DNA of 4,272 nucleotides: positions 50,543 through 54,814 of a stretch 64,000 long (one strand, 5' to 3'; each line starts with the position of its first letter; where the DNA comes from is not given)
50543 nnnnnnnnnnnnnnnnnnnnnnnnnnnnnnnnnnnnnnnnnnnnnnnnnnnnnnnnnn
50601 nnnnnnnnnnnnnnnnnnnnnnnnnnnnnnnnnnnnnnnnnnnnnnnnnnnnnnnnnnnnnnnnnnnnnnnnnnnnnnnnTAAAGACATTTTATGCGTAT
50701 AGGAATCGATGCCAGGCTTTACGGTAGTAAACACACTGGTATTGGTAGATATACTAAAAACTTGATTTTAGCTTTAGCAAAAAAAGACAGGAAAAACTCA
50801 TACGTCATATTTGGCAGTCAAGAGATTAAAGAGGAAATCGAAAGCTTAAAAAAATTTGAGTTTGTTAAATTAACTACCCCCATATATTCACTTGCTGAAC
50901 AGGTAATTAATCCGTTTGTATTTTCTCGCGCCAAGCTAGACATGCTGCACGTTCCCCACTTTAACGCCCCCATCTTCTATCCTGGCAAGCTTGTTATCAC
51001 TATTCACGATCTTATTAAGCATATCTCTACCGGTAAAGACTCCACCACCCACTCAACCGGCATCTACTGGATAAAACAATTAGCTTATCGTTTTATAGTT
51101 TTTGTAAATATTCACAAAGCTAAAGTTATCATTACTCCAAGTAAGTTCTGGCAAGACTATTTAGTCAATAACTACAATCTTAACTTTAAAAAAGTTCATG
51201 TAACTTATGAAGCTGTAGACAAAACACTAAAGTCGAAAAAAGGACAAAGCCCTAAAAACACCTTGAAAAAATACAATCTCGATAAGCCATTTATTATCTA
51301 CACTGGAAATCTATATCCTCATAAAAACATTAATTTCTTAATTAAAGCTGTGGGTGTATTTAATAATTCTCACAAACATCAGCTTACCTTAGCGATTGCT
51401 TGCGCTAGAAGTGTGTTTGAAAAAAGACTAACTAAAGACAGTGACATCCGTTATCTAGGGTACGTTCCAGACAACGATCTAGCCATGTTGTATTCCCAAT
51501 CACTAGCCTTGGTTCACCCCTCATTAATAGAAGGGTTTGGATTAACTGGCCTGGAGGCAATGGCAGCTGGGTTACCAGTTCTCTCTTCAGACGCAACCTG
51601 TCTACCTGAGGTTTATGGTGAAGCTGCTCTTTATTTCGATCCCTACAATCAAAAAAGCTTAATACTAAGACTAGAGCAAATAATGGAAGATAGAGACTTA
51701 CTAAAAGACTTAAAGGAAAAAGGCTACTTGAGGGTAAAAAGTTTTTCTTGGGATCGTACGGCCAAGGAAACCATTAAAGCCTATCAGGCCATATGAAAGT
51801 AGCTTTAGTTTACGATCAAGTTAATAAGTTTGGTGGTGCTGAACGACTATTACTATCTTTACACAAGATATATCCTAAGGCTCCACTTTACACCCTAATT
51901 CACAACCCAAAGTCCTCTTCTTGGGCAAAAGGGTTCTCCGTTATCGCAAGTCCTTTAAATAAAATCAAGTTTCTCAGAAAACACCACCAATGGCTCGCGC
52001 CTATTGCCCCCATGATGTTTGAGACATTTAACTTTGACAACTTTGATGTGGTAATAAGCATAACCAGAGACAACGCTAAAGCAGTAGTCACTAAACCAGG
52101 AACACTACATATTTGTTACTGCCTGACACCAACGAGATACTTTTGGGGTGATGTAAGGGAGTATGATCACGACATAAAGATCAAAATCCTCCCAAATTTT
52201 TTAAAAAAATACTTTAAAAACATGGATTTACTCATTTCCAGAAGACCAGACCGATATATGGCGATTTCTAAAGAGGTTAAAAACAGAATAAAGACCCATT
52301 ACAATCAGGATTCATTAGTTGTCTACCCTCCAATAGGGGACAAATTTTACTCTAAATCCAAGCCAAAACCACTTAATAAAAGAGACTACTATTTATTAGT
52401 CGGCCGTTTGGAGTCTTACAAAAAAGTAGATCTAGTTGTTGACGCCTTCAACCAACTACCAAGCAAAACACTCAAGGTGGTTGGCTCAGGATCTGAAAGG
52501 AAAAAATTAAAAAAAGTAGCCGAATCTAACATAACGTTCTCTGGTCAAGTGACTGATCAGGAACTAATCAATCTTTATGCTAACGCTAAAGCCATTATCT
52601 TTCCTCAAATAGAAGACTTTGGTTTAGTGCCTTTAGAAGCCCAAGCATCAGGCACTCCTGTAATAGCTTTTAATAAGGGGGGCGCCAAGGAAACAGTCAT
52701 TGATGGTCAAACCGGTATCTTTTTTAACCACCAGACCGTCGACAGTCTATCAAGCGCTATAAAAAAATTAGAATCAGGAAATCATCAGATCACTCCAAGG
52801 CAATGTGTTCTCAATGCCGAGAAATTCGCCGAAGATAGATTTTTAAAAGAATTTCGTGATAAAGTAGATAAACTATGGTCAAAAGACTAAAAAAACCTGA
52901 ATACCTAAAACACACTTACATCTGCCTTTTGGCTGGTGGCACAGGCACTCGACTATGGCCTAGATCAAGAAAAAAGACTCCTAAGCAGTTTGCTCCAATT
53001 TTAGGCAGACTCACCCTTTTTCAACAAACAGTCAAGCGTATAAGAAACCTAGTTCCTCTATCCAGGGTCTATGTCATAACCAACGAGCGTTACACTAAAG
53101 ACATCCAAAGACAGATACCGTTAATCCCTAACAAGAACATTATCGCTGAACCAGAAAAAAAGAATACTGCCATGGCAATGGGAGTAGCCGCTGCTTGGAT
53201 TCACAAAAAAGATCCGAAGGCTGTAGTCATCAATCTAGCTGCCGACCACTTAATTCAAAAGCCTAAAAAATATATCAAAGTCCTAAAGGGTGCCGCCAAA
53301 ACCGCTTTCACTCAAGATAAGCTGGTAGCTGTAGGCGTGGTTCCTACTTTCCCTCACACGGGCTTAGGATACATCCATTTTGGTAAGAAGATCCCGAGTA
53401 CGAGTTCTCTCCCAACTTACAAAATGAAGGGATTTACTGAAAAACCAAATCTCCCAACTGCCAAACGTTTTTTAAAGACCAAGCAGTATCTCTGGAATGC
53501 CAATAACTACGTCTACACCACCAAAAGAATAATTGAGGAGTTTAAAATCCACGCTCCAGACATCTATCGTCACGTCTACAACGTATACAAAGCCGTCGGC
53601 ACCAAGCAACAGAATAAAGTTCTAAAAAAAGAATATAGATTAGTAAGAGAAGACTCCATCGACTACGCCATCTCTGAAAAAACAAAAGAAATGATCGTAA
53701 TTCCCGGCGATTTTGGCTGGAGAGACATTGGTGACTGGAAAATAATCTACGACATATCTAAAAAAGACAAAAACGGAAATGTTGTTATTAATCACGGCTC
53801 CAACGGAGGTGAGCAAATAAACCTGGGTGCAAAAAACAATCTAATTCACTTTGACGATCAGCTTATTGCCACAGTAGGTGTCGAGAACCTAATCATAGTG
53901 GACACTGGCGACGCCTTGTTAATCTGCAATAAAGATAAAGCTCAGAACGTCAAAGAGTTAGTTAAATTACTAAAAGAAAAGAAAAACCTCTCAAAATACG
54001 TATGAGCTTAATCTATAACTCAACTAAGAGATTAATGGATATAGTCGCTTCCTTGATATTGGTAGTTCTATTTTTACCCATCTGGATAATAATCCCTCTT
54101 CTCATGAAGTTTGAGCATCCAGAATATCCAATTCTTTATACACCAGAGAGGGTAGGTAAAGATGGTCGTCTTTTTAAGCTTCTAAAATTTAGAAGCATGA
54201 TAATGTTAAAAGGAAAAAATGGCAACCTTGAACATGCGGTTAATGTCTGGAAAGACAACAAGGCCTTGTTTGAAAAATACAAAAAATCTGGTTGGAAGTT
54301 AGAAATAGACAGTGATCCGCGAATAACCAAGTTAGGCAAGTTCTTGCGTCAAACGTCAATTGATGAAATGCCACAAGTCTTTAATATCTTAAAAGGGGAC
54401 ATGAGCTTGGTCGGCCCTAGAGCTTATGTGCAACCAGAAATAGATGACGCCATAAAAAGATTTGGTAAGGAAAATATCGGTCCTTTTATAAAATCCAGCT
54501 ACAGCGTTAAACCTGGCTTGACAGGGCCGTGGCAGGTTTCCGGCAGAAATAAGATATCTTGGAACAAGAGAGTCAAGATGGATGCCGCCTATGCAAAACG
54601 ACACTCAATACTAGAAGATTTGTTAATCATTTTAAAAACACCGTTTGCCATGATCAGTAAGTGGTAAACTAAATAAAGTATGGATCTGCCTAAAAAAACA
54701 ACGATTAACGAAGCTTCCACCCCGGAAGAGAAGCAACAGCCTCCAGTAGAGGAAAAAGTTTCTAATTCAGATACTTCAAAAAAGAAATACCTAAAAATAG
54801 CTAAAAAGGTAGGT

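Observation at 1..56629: About 56-kb glycosylation super-island: at least 7 ArnT/PMT-like GT-C, 2 PIG-V-like, 3 TM-less DPM1-like synthases, about 18 GT2/GT4, 3 methyltransferases, flippase, ligase, initiating PGT, ManC, GalE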

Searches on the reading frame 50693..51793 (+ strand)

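Call 8: search_protein_families(library=pfam, proteins=[window:50693-51793:+], max_evalue=0.001)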
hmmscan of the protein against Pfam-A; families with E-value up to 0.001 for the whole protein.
window:50693-51793:+ (367 aa): 5 families
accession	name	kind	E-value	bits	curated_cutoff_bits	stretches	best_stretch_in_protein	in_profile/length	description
PF00534.26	Glycos_transf_1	-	4.9e-29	101.5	26.4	1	195-345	12-170/172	Glycosyl transferases group 1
PF13692.12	Glyco_trans_1_4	-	2.6e-22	80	27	1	199-333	2-142/142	Glycosyl transferases group 1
PF13439.12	Glyco_transf_4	-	6e-11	43.1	28.5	1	16-176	3-167/170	Glycosyltransferase Family 4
PF20706.3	GT4-conflict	-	2.4e-09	37.1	26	1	251-310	262-322/385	Family 4 Glycosyltransferase in conflict systems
PF13524.12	Glyco_trans_1_2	-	4.8e-07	30.3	25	1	233-359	17-141/144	Glycosyl transferase-like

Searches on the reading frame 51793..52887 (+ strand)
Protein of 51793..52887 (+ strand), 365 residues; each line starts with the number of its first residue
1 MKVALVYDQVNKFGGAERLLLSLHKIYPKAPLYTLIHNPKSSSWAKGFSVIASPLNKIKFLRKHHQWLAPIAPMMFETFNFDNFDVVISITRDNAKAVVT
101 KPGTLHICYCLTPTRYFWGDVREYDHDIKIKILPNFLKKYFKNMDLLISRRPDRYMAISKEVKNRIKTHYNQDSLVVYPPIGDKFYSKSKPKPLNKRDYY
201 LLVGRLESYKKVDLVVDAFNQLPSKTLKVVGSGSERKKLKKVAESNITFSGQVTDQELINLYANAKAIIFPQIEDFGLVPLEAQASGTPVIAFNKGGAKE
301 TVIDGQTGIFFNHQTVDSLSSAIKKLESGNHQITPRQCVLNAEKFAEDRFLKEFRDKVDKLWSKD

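Call 8: search_protein_families(library=pfam, proteins=[window:51793-52887:+], max_evalue=0.001)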
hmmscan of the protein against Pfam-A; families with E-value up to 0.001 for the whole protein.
window:51793-52887:+ (365 aa): 3 families
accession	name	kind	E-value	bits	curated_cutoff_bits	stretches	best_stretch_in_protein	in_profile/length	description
PF00534.26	Glycos_transf_1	-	1.1e-31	110.2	26.4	1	192-344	10-171/172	Glycosyl transferases group 1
PF13692.12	Glyco_trans_1_4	-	1.9e-25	90.2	27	1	200-326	4-139/142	Glycosyl transferases group 1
PF20706.3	GT4-conflict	-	2.2e-08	34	26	1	158-302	157-320/385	Family 4 Glycosyltransferase in conflict systems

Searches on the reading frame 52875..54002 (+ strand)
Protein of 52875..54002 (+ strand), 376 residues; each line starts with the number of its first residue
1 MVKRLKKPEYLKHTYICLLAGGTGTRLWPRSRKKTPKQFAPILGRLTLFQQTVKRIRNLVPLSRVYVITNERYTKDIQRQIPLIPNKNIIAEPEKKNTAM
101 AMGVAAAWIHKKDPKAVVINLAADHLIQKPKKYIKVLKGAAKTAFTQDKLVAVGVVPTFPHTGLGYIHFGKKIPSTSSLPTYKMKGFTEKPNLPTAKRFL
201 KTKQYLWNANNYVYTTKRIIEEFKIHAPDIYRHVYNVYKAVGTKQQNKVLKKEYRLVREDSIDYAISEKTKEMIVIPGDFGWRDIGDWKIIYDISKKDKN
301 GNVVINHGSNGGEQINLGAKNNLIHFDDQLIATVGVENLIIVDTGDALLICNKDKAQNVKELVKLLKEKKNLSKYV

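Call 8: search_protein_families(library=pfam, proteins=[window:52875-54002:+], max_evalue=0.001)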
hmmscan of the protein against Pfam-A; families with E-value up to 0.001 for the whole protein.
window:52875-54002:+ (376 aa): 3 families
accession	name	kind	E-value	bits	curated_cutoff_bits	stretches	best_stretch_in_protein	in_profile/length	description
PF00483.29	NTP_transferase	-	1e-37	130.5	21.2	1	18-299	4-243/245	Nucleotidyl transferase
PF22640.1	ManC_GMP_beta-helix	-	4.1e-20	71.9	27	1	312-366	1-55/55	MannoseP isomerase/GMP-like beta-helix domain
PF12804.13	NTP_transf_3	-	9.4e-07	29.6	27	1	17-126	2-97/160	MobA-like NTP transferase domain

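Call 86: search_protein_families(library=ncbifam, proteins=[window:52875-54002:+], max_evalue=0.0001)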
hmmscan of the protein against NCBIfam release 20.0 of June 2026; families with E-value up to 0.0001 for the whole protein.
window:52875-54002:+ (376 aa): 4 families
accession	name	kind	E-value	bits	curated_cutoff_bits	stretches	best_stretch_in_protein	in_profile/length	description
TIGR01479.1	GMP_PMI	equivalog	1.2e-95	321.1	372.95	1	17-372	4-351/467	mannose-1-phosphate guanylyltransferase/mannose-6-phosphate isomerase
NF012004.0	PRK15460.1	equivalog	8.1e-69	232.5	859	1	14-368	6-357/478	mannose-1-phosphate guanyltransferase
NF041173.1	Sug_nt_acttase_Thmprot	equivalog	9.7e-08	31.3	600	1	17-111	4-96/405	bifunctional sugar-1-phosphate nucleotidylyltransferase/acetyltransferase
TIGR00453.1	ispD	equivalog_domain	2.7e-05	23.7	181.3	1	17-129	3-107/219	2-C-methyl-D-erythritol 4-phosphate cytidylyltransferase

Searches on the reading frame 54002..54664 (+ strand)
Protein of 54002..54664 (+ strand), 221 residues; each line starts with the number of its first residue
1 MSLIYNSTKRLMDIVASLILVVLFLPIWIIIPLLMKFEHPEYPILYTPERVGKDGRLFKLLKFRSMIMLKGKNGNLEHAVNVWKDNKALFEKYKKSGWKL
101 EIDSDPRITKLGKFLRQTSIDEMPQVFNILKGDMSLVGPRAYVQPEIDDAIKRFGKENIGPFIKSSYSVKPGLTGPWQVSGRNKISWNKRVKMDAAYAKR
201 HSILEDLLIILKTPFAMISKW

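Call 8: search_protein_families(library=pfam, proteins=[window:54002-54664:+], max_evalue=0.001)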
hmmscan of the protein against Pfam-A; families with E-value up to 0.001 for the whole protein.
window:54002-54664:+ (221 aa): 1 family
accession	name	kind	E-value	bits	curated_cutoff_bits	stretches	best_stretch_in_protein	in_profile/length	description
PF02397.22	Bac_transf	-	1.1e-57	194.9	27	1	9-218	1-178/179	Bacterial sugar transferase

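Call 86: search_protein_families(library=ncbifam, proteins=[window:54002-54664:+], max_evalue=0.0001)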
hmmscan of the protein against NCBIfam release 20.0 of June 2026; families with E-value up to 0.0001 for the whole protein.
window:54002-54664:+ (221 aa): 10 families
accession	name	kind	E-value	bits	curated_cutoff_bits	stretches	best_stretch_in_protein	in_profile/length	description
TIGR03025.1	EPS_sugtrans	subfamily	3.4e-68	230.9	295.55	1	5-220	254-441/445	exopolysaccharide biosynthesis polyprenyl glycosylphosphotransferase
TIGR03022.1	WbaP_sugtrans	subfamily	1.5e-58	199.2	403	1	8-214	258-446/456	undecaprenyl-phosphate galactose phosphotransferase WbaP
NF052601.1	undeca_RfbP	equivalog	4.4e-56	189.9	330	1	6-217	42-235/244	undecaprenyl-phosphate galactose phosphotransferase family protein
TIGR03023.1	WcaJ_sugtrans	equivalog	1.3e-50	173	410.75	1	5-218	259-447/453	undecaprenyl-phosphate glucose phosphotransferase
TIGR03013.1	EpsB_2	subfamily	4.4e-44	151.3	393.35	2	95-213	317-432/443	TIGR03013 family XrtA/PEP-CTERM system glycosyltransferase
NF041877.1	EPS_EpsZ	equivalog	1.5e-41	142.5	800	1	8-214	265-449/459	exopolysaccharide biosynthesis polyisoprenyl-phosphate hexose-1-phosphate transferase EpsZ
NF011751.0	PRK15204.1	equivalog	1.1e-40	139.7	907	1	8-214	279-466/476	undecaprenyl-phosphate galactose phosphotransferase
NF007518.0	PRK10124.1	equivalog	2.7e-29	102.2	684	1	4-215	269-455/464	undecaprenyl-phosphate glucose phosphotransferase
NF045514.1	glycotran_HepC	equivalog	3.2e-24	85.5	140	1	4-142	112-212/220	heterocyst development glycosyltransferase HepC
NF050817.1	PolSacchBiosHfsE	equivalog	4.4e-24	85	750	1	8-213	271-455/467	polysaccharide biosynthesis protein HfsE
